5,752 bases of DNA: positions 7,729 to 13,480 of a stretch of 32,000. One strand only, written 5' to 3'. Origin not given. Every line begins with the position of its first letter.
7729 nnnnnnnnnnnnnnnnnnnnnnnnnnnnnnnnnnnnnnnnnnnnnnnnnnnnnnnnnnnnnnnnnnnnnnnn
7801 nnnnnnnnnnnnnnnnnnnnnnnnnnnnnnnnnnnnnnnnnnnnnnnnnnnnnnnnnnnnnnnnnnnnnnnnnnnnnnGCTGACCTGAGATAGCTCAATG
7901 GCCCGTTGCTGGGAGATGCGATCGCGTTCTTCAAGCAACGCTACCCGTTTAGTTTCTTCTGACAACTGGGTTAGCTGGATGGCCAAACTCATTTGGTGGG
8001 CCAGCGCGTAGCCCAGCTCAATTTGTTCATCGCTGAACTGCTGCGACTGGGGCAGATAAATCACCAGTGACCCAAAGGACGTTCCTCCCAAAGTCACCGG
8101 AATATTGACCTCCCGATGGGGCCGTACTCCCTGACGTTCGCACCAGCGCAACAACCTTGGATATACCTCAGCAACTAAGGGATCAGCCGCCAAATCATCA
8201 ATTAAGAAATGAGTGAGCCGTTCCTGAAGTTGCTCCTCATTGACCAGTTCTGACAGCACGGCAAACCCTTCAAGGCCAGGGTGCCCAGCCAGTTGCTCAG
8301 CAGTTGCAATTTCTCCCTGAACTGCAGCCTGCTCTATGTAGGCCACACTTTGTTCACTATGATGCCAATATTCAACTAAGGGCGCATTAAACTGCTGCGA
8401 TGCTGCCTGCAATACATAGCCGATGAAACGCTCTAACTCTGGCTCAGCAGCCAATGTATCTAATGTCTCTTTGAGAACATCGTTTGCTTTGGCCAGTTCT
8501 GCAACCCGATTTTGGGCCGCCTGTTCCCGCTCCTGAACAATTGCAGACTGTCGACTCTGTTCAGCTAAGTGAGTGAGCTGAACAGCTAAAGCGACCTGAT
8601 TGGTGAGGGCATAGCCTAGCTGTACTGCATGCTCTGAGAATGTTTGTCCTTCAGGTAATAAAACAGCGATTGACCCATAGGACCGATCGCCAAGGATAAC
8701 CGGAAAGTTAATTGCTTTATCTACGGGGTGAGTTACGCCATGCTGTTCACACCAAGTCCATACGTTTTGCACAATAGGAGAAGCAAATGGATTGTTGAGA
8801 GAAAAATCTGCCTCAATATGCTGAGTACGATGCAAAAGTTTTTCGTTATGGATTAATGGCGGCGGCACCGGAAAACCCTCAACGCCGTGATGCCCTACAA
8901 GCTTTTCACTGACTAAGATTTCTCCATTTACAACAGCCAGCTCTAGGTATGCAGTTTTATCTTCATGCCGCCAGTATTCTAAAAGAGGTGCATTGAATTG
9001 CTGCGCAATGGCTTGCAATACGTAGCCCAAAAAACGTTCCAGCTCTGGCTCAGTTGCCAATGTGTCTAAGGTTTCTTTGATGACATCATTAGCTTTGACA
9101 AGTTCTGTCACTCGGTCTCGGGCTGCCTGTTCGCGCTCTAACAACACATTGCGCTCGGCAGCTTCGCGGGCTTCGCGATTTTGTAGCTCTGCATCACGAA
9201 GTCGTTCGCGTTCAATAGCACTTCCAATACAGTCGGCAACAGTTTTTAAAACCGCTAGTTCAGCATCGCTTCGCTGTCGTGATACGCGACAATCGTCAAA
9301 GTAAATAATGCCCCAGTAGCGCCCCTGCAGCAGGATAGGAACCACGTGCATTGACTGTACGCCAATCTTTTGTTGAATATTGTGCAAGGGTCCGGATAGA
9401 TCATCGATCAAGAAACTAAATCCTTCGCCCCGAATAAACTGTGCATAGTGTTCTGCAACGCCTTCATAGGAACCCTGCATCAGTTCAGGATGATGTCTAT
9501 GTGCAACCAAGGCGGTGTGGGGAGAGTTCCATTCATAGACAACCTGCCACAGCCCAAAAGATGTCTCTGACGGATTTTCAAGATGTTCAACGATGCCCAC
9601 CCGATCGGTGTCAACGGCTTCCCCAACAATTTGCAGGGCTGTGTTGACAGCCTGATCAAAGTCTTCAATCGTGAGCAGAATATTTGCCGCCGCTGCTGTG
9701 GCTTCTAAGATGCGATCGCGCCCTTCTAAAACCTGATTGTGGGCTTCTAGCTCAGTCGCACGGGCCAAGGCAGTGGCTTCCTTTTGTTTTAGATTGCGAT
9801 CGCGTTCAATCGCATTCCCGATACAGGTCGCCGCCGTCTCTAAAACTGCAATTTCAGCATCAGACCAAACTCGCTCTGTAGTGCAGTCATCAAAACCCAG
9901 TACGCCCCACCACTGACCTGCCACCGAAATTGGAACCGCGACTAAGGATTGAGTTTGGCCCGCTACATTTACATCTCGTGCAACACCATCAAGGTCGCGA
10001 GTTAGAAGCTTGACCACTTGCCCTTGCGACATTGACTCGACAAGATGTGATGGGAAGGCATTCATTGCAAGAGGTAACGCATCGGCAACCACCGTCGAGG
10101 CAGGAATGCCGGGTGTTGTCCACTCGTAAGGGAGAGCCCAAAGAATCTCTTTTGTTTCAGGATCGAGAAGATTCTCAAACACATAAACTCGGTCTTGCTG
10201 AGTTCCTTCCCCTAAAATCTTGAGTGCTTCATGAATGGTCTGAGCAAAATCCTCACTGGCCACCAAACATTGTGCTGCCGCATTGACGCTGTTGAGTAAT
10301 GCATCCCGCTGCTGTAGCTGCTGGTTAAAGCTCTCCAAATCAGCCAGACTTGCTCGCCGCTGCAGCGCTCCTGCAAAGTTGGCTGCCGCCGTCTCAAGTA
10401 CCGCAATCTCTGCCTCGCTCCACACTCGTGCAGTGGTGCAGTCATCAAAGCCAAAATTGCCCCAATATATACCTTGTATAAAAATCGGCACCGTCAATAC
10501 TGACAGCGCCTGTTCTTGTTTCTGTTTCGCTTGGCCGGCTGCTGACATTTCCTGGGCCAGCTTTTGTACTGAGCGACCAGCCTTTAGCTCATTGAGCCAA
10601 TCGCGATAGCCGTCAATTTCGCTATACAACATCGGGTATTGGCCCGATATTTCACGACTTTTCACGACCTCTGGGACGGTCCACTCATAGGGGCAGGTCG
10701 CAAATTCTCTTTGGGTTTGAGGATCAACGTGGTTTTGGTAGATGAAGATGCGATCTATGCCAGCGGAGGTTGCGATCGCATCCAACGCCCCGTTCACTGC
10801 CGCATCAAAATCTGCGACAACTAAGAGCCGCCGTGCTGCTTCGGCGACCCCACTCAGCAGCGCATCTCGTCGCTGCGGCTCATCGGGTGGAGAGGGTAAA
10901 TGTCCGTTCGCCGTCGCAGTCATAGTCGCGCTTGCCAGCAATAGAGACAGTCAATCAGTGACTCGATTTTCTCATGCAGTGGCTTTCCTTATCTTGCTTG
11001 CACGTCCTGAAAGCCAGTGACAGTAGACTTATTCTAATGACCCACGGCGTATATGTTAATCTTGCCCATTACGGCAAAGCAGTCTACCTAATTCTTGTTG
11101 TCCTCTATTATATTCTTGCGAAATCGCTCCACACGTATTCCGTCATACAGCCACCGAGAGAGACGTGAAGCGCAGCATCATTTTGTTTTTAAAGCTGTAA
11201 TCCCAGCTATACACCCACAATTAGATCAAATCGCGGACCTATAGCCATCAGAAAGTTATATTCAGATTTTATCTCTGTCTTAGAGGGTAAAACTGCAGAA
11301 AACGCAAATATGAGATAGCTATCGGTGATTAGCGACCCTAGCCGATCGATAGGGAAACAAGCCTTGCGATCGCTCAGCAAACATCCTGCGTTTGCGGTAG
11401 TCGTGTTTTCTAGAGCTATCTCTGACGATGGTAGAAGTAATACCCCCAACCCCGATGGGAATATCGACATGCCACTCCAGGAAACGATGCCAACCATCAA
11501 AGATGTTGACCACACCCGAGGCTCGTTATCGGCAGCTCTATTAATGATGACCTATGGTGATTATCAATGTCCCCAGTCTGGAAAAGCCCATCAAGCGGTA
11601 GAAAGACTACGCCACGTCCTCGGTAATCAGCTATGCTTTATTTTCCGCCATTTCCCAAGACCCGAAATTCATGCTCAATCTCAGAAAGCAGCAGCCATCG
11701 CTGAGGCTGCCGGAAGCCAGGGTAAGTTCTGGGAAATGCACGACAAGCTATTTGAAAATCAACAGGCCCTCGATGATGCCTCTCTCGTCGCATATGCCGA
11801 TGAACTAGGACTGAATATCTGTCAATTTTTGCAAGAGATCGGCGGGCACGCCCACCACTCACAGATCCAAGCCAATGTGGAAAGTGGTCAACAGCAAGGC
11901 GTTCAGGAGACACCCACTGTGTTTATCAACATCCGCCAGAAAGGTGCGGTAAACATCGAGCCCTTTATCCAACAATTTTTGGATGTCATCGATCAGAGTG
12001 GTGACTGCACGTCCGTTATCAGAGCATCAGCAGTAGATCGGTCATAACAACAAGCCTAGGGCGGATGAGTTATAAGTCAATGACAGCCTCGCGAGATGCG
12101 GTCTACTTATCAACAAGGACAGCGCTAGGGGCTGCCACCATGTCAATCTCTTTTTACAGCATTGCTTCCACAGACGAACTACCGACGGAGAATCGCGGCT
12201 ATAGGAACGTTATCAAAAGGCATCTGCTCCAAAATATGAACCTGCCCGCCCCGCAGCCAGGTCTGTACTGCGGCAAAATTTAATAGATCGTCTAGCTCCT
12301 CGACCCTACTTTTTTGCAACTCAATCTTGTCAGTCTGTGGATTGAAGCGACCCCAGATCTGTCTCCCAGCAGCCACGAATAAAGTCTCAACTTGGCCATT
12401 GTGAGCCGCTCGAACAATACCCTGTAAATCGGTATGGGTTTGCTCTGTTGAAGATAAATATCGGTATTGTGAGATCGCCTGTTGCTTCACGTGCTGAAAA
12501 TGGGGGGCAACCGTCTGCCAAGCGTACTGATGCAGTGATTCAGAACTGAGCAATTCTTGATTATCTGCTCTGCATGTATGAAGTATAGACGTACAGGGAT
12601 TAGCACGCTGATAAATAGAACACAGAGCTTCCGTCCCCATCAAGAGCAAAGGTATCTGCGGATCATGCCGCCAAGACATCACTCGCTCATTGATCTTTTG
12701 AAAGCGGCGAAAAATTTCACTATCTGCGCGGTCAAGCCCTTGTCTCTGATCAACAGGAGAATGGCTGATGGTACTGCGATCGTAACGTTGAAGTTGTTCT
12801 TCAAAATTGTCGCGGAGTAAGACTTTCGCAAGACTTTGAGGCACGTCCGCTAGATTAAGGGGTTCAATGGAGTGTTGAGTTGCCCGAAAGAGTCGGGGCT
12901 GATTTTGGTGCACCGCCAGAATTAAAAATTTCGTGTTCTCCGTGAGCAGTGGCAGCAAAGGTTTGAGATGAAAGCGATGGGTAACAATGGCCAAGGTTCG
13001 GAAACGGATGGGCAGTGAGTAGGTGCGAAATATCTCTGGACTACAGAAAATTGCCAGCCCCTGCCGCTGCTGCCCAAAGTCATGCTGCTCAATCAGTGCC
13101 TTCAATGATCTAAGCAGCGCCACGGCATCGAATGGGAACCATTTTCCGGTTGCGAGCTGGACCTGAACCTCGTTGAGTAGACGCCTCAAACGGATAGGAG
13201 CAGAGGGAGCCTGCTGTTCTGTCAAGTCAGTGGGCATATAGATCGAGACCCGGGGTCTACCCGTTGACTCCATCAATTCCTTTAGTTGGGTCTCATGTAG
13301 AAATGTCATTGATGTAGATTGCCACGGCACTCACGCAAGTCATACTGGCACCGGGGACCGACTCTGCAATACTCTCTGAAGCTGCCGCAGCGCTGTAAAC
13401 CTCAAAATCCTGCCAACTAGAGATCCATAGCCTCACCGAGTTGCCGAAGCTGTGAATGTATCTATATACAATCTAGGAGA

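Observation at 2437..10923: Soluble histidine kinase of about 2,830 aa with 13 tandem GAF domains feeding one HisKA_3 core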

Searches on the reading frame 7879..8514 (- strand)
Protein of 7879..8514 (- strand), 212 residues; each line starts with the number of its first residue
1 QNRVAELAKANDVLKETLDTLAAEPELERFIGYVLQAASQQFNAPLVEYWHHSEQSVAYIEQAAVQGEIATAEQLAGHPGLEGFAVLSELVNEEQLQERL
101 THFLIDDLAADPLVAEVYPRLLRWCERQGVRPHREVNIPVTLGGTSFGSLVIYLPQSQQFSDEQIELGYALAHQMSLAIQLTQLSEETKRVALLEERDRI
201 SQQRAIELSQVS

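Call 9: search_protein_families(library=pfam, proteins=[window:7879-8514:-], max_evalue=0.1)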
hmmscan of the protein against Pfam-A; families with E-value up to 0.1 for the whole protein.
seq(212 aa): 3 families
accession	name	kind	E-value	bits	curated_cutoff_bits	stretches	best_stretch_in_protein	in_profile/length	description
PF13185.12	GAF_2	-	1.4e-06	29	28.6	1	29-180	6-136/136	GAF domain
PF01590.32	GAF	-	1.6e-05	25.9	22.4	1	34-179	9-133/133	GAF domain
PF13492.12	GAF_3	-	0.034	15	27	0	136-180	84-128/129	GAF domain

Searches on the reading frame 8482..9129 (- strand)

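Call 9: search_protein_families(library=pfam, proteins=[window:8482-9129:-], max_evalue=0.1)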
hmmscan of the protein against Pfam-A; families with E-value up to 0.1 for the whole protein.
seq(216 aa): 2 families
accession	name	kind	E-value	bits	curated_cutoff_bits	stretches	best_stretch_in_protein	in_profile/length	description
PF13185.12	GAF_2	-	0.00014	22.5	28.6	1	123-184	75-136/136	GAF domain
PF01590.32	GAF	-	0.028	15.4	22.4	1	138-183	89-133/133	GAF domain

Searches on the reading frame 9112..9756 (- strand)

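Call 9: search_protein_families(library=pfam, proteins=[window:9112-9756:-], max_evalue=0.1)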
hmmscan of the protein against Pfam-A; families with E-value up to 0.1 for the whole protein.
seq(215 aa): 3 families
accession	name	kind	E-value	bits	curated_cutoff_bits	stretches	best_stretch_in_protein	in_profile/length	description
PF01590.32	GAF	-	3e-10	41.2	22.4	1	32-181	1-133/133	GAF domain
PF13185.12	GAF_2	-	0.00012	22.7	28.6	1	32-182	3-136/136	GAF domain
PF13492.12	GAF_3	-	0.0018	19.1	27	1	131-183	78-129/129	GAF domain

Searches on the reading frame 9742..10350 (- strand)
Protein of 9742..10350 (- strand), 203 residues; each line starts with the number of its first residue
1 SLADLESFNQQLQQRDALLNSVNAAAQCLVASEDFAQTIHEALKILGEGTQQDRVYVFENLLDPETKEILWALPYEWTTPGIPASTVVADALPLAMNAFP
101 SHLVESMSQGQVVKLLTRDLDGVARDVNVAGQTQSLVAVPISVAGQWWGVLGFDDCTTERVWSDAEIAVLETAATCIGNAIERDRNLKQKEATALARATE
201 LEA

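Call 9: search_protein_families(library=pfam, proteins=[window:9742-10350:-], max_evalue=0.1)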
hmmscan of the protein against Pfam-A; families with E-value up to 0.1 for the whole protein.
seq(203 aa): 4 families
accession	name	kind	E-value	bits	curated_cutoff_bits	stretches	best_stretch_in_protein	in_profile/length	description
PF01590.32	GAF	-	5.5e-10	40.3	22.4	1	36-181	3-133/133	GAF domain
PF13185.12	GAF_2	-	0.0007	20.3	28.6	1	132-182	87-136/136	GAF domain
PF13492.12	GAF_3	-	0.0016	19.3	27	1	132-183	79-129/129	GAF domain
PF19639.4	DUF6142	-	0.076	13.6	27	0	127-169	45-87/103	Family of unknown function (DUF6142)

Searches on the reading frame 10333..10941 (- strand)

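Call 9: search_protein_families(library=pfam, proteins=[window:10333-10941:-], max_evalue=0.1)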
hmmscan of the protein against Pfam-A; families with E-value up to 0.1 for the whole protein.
seq(203 aa): 1 family
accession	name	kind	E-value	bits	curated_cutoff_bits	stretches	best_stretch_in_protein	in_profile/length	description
PF01590.32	GAF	-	2.7e-06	28.4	22.4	1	48-193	5-133/133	GAF domain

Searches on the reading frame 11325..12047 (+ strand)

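Call 12: search_protein_families(library=pfam, proteins=[window:11325-12047:+], max_evalue=0.001)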
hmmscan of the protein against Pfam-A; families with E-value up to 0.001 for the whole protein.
window:11325-12047:+ (240 aa): 3 families
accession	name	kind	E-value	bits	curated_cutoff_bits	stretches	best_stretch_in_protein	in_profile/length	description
PF13462.12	Thioredoxin_4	-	3.1e-17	63.7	23.2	1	62-206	5-150/165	Thioredoxin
PF01323.26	DSBA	-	1.5e-12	48.1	25.6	1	109-210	76-182/191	DSBA-like thioredoxin domain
PF13743.12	Thioredoxin_5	-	0.00036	20.8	27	1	120-202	81-165/186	Thioredoxin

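Call 85: search_protein_families(library=ncbifam, proteins=[window:11325-12047:+], max_evalue=0.00001)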
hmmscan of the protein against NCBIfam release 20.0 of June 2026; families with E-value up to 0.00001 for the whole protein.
window:11325-12047:+ (240 aa): 1 family
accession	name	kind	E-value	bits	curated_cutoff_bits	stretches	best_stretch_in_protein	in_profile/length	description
NF041057.1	Rcas_1661_fam_Se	equivalog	2.2e-18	66.7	190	1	59-216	78-242/247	Rcas_1661 family thioredoxin-like (seleno)lipoprotein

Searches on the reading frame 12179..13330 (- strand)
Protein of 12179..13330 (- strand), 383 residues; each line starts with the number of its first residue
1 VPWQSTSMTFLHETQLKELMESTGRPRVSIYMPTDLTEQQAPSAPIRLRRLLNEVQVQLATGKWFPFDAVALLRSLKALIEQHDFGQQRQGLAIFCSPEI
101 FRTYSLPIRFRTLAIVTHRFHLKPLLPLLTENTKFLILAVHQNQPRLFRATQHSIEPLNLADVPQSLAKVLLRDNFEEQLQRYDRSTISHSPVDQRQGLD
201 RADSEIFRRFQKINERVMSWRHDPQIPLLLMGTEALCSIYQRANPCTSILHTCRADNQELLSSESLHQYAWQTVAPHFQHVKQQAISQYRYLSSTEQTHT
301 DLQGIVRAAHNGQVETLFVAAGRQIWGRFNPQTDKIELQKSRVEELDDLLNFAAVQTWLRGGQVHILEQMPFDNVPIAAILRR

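Call 12: search_protein_families(library=pfam, proteins=[window:12179-13330:-], max_evalue=0.001)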
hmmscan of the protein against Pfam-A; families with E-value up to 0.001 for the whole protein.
window:12179-13330:- (383 aa): 5 families
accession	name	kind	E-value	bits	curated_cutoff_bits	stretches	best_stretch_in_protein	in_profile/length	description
PF18845.6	baeRF_family3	-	1.3e-25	91.1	31.5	1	135-312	2-167/168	Bacterial archaeo-eukaryotic release factor family 3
PF18849.6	baeRF_family7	-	2.7e-21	76.7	27.2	1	135-276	1-144/144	Bacterial archaeo-eukaryotic release factor family 7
PF18848.6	baeRF_family6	-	1e-11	45.8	27.5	1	134-274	2-147/149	Bacterial archaeo-eukaryotic release factor family 6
PF18855.6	baeRF_family11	-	0.0001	23.1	27.2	1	136-272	5-131/139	Bacterial archaeo-eukaryotic release factor family 11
PF18851.6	baeRF_family8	-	0.00062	20.1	27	0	135-274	4-133/141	Bacterial archaeo-eukaryotic release factor family 8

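Call 85: search_protein_families(library=ncbifam, proteins=[window:12179-13330:-], max_evalue=0.00001)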
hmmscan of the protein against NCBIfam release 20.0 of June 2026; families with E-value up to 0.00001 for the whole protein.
window:12179-13330:- (383 aa): 1 family
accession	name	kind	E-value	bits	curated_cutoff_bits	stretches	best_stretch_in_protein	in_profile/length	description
NF052287.1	AOC03_06830_fam_RHF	equivalog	6.2e-34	118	330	1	16-382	1-360/361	AOC03_06830 family ribosome hibernation factor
